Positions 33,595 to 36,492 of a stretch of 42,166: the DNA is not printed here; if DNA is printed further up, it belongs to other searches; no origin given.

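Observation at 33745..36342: Orphan LanB-type enzyme with only the glutamylation domain (small LanB / PEARL-like) and no RiPP partner genes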

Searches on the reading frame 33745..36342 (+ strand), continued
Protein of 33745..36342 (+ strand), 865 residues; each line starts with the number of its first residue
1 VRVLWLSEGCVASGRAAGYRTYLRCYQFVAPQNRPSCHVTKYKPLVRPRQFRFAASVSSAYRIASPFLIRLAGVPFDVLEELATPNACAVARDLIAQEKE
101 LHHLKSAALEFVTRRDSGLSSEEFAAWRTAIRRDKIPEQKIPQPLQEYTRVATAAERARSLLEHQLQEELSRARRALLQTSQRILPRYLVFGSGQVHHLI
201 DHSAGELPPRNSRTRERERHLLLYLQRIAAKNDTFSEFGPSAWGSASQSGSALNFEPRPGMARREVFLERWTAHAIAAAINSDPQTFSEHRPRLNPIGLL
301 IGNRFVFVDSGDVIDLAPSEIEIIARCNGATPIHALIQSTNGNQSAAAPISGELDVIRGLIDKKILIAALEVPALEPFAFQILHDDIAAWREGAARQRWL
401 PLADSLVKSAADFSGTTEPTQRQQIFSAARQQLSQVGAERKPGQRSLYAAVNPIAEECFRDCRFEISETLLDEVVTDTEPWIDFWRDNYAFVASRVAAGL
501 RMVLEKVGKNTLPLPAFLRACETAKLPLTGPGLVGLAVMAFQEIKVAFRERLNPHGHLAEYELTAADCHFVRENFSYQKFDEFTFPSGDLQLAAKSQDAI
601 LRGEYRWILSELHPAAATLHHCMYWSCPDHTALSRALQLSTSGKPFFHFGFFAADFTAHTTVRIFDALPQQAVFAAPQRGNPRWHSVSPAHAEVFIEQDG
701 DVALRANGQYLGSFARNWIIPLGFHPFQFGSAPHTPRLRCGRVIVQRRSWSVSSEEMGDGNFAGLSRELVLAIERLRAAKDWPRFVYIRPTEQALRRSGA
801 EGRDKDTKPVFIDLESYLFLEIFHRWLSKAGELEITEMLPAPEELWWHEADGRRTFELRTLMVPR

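Call 14: find_related_loci(query=window:33910-36342:+, collection=genome_contigs, flank=10000)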
Query window:33910-36342:+ (810 aa) in genome_contigs; peptide patterns used: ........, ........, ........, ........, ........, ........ (x = any residue, [..] = any of these).
129 stretches matched a pattern; 90 encode a relative of the query (tblastn E <= 1e-3); the best 80 are kept; 79 distinct loci.
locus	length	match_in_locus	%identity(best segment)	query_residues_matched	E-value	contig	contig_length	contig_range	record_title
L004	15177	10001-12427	93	2-810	0e+0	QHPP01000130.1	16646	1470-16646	MAG: Verrucomicrobia bacterium isolate AV26 14_0929_05_20cm_scaffold_935_curated, whole genome shotgun sequence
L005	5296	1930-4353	89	1-810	0e+0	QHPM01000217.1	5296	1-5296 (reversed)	MAG: Verrucomicrobia bacterium isolate AV29 14_0919_09_20cm_scaffold_5354_curated, whole genome shotgun sequence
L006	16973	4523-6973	90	1-810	0e+0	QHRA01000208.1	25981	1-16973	MAG: Verrucomicrobia bacterium isolate AV114 14_0919_09_20cm_scaffold_698_curated, whole genome shotgun sequence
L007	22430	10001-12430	88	1-810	0e+0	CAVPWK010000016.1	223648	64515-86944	MAG: uncultured Verrucomicrobiae bacterium isolate MFD00392.bin.2.120 genome assembly, contig: contig_66041, whole genom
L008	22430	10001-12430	86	1-810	0e+0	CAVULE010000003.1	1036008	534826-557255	MAG: uncultured Verrucomicrobiae bacterium isolate MFD06526.bin.1.139 genome assembly, contig: contig_1354, whole genome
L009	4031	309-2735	85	1-810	0e+0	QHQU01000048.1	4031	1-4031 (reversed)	MAG: Verrucomicrobia bacterium isolate AV12 14_0927_12_20cm_scaffold_34110_curated, whole genome shotgun sequence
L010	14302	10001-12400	80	1-810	0e+0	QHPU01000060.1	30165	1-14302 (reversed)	MAG: Verrucomicrobia bacterium isolate AV21 14_1009_09_20cm_scaffold_588_curated, whole genome shotgun sequence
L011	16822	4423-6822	80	1-810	0e+0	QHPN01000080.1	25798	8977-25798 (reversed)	MAG: Verrucomicrobia bacterium isolate AV28 14_1009_13_20cm_scaffold_311_curated, whole genome shotgun sequence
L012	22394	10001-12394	79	1-810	0e+0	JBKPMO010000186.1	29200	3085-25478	MAG: Verrucomicrobiota bacterium isolate GS_HAYS_MAG_00064 GS_HAYS_000003777298, whole genome shotgun sequence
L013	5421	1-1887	92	182-810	0e+0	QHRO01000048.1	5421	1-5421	MAG: Verrucomicrobia bacterium isolate AV101 14_1009_13_40cm_scaffold_30889_curated, whole genome shotgun sequence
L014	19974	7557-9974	61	2-810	0e+0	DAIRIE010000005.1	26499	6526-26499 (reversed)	MAG TPA_asm: Chthoniobacterales bacterium isolate CTOTU21816 NODE_399_length_26499_cov_3.138973, whole genome shotgun se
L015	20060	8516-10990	60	6-810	0e+0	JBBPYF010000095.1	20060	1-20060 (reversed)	MAG: Chthoniobacterales bacterium isolate bin.127 bin.127_S5Ck141_152316_length_20060_cov_12.0432, whole genome shotgun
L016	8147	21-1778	79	215-810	0e+0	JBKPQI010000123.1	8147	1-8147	MAG: Verrucomicrobiota bacterium isolate GS_EKS_MAG_00080 GS_EKS_000001125888, whole genome shotgun sequence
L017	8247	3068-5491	59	2-810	0e+0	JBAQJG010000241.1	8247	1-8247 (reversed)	MAG: Chthoniobacterales bacterium isolate MFD06573_ilm_asm_bin11 k127_45314, whole genome shotgun sequence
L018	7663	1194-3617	58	2-810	0e+0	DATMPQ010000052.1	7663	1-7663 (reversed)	MAG TPA_asm: Chthoniobacterales bacterium isolate SMAG_U12906 k141_4187030, whole genome shotgun sequence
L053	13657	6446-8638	67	1-810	0e+0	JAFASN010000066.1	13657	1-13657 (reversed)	MAG: Verrucomicrobiota bacterium isolate CP_BM_ER_R8_19 BM_ER_R8_k147_424477, whole genome shotgun sequence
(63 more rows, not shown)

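Call 31: search_protein_families(library=padloc, proteins=[window:33913-36342:+], max_evalue=0.01)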
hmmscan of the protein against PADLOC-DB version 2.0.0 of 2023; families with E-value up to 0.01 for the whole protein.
window:33913-36342:+ (809 aa): 0 families

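Call 37: search_solved_structures(query=A1, max_evalue=10, show_alignments=3)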
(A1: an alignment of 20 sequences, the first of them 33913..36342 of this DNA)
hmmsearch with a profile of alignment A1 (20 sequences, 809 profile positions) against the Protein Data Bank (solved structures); distinct sequences matched with E-value up to 10: 2.
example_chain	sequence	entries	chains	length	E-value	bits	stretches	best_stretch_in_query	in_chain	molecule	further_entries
6ec7_A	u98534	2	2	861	5.4e-06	27.8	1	677-792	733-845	Lantibiotic dehydratase domain protein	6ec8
36hb_C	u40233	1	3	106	0.32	12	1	41-137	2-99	CAM1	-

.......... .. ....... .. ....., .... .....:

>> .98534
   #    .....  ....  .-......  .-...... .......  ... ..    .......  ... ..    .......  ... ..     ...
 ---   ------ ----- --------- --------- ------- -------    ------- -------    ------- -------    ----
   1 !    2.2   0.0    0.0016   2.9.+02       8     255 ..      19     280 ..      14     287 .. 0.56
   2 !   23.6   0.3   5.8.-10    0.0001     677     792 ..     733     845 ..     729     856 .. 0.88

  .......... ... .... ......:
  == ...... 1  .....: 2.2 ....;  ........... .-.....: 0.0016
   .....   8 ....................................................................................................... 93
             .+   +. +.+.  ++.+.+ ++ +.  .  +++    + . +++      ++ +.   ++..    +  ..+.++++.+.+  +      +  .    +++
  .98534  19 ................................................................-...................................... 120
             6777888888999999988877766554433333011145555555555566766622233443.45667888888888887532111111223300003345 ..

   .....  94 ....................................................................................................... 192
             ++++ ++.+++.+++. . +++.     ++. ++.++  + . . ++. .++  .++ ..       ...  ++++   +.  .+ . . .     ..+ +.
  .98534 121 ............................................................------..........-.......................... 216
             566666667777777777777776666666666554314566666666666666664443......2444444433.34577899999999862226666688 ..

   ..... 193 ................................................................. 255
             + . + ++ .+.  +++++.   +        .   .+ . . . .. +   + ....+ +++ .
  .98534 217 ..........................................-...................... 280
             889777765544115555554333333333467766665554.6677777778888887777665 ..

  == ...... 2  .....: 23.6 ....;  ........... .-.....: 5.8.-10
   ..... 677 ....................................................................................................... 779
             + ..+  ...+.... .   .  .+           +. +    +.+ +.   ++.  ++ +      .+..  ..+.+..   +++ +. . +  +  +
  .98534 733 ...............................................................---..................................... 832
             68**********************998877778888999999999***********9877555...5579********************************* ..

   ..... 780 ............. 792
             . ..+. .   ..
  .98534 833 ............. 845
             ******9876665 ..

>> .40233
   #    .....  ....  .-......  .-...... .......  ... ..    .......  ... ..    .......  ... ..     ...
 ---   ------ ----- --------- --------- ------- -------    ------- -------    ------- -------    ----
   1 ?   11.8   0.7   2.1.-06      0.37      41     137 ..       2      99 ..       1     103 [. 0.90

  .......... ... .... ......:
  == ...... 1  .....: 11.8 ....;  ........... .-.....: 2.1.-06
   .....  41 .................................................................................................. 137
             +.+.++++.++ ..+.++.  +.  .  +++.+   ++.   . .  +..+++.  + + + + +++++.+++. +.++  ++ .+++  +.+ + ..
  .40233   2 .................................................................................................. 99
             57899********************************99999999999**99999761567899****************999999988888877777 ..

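Call 39: predict_structure(alignment_id=A1)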
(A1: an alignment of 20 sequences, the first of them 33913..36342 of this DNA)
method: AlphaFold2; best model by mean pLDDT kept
length: 809 residues; sequences in the alignment: 20
mean_pLDDT: 63.3   pTM: 0.43
mean pLDDT of the five models: 63.3, 56.4, 50.5, 50.1, 47.5
residues with pLDDT >= 90: 24; 70-90: 347; 50-70: 209; < 50: 229
segments of 3 or more residues with pLDDT < 50: 1-23, 128-137, 167-211, 285-294, 318-321, 383-412, 472-476, 524-539, 547-557, 564-571, 591-604, 619-628, 664-671, 739-754, 785-791, 800-809
pLDDT, mean of each block of 10 residues (from residue 1): 31 33 56 75 86 88 87 89 86 88 81 69 55 45 59 58 53 35 26 29 28 59 80 86 83 80 87 85 52 63 90 65 75 88 87 72 64 72 38 21 24 55 73 74 80 79 70 49 71 84 86 78 43 40 48 43 48 59 59 38 53 59 44 76 78 69 44 64 79 82 72 82 79 58 38 54 71 76 52 59 30
secondary structure, 60 per line:
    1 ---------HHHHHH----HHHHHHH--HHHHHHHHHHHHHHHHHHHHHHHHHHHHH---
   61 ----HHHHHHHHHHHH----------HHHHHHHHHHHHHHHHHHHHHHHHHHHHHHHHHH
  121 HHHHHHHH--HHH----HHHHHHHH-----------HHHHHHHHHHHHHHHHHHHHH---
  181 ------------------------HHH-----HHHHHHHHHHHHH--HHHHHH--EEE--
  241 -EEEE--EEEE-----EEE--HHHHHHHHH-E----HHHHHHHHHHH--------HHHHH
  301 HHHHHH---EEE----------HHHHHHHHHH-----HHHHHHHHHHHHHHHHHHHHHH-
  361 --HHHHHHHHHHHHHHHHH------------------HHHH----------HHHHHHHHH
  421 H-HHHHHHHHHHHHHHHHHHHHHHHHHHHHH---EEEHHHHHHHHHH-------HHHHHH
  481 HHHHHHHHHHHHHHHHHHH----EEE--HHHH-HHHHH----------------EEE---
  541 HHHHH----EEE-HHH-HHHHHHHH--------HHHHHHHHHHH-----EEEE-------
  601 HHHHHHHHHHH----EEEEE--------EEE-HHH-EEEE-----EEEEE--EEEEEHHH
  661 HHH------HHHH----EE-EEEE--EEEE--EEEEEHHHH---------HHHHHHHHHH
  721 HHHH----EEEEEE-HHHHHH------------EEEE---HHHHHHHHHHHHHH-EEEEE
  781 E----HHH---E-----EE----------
elements in order (helices of 4 or more, strands of 3 or more residues): H10-15 H20-26 H29-57 H65-76 H87-128 H138-145 H157-177 H213-225 H228-233 E236-238 E242-245 E248-251 E257-259 H262-270 H277-287 H296-306 E310-312 H323-332 H338-359 H363-379 H398-401 H412-421 H423-451 E455-457 H458-467 H475-499 E504-506 H509-512 H514-518 E535-537 H541-545 E550-552 H558-565 H574-584 E590-593 H601-611 E616-620 E629-631 E637-640 E646-650 E653-657 H658-663 H670-673 E681-684 E687-690 E693-697 H698-701 H711-724 E729-734 H736-741 E754-757 H761-774 E776-781

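Call 41: search_protein_representatives(protein=window:33913-36342:+)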
Query: 809 residues. Proteins with E-value up to 0.001 (for the whole library): 2045; up to 1e-10: 1269; up to 1e-30: 180. The best 150 are listed.
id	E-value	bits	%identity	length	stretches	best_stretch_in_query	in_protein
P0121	5.7e-264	894.3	56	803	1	4-809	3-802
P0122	1.5e-199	681.2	65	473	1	358-809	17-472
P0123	4.8e-196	669.6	46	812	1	3-809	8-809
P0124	9.1e-178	609.2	43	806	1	5-809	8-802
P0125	5.8e-170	583.4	41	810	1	5-809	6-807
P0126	1.1e-162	559.3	38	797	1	5-808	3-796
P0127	3.7e-162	557.6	40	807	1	1-808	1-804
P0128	4.0e-157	540.9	69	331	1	483-809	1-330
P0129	2.9e-156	538.1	40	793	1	3-808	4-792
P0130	9.7e-156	536.3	38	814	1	1-806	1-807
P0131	2.9e-152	524.9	41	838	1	2-807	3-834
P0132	2.1e-151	522.0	38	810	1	5-809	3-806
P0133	7.6e-151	520.2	39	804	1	4-808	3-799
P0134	8.1e-145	500.2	38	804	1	13-808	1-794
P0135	1.6e-141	489.4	38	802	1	5-806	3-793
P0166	3.2e-83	296.5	30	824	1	3-803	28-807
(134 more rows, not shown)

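Call 43: fold_search(model_id=the predicted structure, library=pdb)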
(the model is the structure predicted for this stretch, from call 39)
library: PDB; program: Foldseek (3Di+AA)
matches with E <= 10: 115; with E <= 0.001: 10
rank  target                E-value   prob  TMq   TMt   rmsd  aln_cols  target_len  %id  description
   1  6ec7                  7.6e-13  1.00  0.26  0.27  39.7       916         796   15  Glutamylation domain, TbtB, from thiomuracin biosynthesis (released 2019-08-14)
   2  6ec8                  1.3e-12  1.00  0.27  0.27  40.0       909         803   15  Glutamylation domain, TbtB, from thiomuracin biosynthesis bound to 5'-phosphodesmethylglutamycin (released 2019-06-19)
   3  9jhq                  1.6e-09  1.00  0.23  0.23  38.3       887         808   14  Crystal structure of GodF, a post-translational modification enzyme involved in the biosynthesis of goadsporin (released 2025-09-10)
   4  5ehk_A                9.4e-09  1.00  0.24  0.20  21.3       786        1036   15  Crystal structure of tRNA dependent lantibiotic dehydratase MibB from Microbispora sp. 107891 (released 2016-03-02)
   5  6m7y_B                4.4e-08  1.00  0.24  0.21  21.0       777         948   10  Dehydratase, NisB, bound to a non-eliminable substrate analog (released 2019-08-14)
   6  4wd9_A                4.4e-08  1.00  0.22  0.19  21.6       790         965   12  Crystal structure of tRNA-dependent lantibiotic dehydratase NisB in complex with NisA leader peptide (released 2014-10-29)
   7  9g04_B                6.2e-08  1.00  0.22  0.19  22.0       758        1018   10  Structure of MadB, a class I dehydrates from Clostridium maddingley in the apo state (released 2025-07-16)
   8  4wd9_B                1.1e-07  1.00  0.24  0.21  22.1       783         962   10  Crystal structure of tRNA-dependent lantibiotic dehydratase NisB in complex with NisA leader peptide (released 2014-10-29)
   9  9g04_A                1.2e-07  1.00  0.23  0.19  17.7       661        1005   11  Structure of MadB, a class I dehydrates from Clostridium maddingley in the apo state (released 2025-07-16)
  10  6m7y_A                2.5e-07  1.00  0.21  0.18  21.6       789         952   10  Dehydratase, NisB, bound to a non-eliminable substrate analog (released 2019-08-14)
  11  8hkr_B                1.6e-01  1.00  0.09  0.19   3.4        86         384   13  Crystal Structure of Histone H3 Lysine 79 (H3K79) Methyltransferase Rv2067c from Mycobacterium tuberculosis (released 2023-10-18)
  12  5v1v_A                1.9e-01  1.00  0.09  0.65   4.0        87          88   13  TbiB1 in Complex with the TbiA(alpha) Leader Peptide (released 2018-09-05)
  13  5v1u_A                2.3e-01  1.00  0.08  0.63   3.6        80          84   14  TbiB1 in Complex with the TbiA(beta) Leader Peptide (released 2018-09-05)
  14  5v1u_B                2.5e-01  1.00  0.08  0.62   3.6        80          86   14  TbiB1 in Complex with the TbiA(beta) Leader Peptide (released 2018-09-05)
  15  9ukp_F                2.7e-01  0.12  0.08  0.15  30.2       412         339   14  CryoEM structure of the T.thermophilus transcription initiation complex bound to Ap4A-C, -1 dC in the template DNA str (released 2025-10-22)
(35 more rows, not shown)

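Call 44: find_encoding_contigs(protein=P0123, flank=10000, max_places=2)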
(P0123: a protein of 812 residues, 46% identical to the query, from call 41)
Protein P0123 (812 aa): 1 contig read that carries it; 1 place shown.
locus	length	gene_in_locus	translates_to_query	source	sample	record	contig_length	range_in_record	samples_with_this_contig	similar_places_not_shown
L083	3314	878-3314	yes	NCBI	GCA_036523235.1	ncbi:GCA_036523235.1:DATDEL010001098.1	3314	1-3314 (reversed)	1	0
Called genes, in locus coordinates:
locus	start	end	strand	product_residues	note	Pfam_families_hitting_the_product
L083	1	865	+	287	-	PF04738:Lant_dehydr_N (faint)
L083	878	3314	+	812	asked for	PF04738:Lant_dehydr_N (weak)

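Call 45: find_encoding_contigs(protein=P0166, flank=10000, max_places=2)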
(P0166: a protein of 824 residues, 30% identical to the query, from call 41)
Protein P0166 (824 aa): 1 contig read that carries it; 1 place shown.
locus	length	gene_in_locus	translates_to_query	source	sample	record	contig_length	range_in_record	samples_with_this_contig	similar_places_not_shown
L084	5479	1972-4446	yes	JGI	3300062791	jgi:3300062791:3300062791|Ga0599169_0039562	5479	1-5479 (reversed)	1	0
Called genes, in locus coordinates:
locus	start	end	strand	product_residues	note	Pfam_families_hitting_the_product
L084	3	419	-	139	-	?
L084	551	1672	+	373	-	PF00291:PALP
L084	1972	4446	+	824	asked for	PF04738:Lant_dehydr_N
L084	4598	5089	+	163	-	PF07977:FabA, PF22818:ApeI-like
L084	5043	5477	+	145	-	?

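Call 46: find_encoding_contigs(protein=P0124, flank=10000, max_places=3)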
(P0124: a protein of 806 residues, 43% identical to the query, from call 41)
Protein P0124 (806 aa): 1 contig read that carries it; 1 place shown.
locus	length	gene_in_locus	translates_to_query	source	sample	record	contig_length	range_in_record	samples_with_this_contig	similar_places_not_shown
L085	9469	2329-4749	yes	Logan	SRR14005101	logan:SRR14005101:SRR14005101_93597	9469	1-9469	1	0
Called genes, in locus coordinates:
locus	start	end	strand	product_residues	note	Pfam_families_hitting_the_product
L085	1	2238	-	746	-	?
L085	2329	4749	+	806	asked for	PF04738:Lant_dehydr_N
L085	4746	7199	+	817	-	PF04738:Lant_dehydr_N (weak)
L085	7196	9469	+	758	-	?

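Call 47: find_encoding_contigs(protein=P0126, flank=10000, max_places=3)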
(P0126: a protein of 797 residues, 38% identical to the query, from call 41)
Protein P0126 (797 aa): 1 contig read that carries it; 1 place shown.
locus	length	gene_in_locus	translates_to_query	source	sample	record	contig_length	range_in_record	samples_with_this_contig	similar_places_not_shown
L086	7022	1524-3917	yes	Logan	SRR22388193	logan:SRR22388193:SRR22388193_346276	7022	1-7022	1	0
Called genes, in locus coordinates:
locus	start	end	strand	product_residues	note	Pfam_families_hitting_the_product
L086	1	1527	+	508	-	?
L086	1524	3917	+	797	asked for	PF04738:Lant_dehydr_N (faint)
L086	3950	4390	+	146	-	-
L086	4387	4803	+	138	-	-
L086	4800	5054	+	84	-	-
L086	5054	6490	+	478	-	PF01425:Amidase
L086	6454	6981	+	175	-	-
